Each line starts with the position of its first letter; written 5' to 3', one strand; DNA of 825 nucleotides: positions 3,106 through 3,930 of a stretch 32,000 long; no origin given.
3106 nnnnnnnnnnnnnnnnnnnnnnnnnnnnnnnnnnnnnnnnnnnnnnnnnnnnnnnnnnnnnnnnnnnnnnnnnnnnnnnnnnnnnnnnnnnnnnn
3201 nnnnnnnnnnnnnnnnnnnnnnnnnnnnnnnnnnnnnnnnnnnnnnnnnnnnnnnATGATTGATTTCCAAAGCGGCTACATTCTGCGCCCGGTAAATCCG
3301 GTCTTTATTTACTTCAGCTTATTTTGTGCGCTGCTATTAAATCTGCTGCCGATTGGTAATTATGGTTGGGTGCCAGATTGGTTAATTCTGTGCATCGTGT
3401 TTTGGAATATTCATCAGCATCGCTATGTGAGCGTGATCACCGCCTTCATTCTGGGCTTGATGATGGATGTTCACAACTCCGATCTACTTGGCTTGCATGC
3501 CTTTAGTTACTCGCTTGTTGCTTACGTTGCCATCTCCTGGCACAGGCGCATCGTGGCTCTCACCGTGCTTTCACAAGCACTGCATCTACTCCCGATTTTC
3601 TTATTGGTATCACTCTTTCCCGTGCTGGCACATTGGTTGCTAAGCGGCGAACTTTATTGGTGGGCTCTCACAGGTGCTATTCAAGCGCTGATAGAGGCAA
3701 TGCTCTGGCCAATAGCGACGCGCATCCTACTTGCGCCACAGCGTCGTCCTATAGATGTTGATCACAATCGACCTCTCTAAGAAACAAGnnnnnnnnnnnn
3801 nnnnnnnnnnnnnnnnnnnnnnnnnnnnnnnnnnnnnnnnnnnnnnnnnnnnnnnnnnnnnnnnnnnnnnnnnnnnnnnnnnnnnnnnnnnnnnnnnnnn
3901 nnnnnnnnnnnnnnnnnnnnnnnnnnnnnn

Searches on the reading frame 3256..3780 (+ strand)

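Call 93: search_protein_families(library=pfam, proteins=[window:3256-3780:+], max_evalue=0.001)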
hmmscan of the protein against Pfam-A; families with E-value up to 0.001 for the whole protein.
window:3256-3780:+ (174 aa): 1 family
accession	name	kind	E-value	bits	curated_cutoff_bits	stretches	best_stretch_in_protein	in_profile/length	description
PF04093.17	MreD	-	3.3e-14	53.7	24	1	16-154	7-151/158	rod shape-determining protein MreD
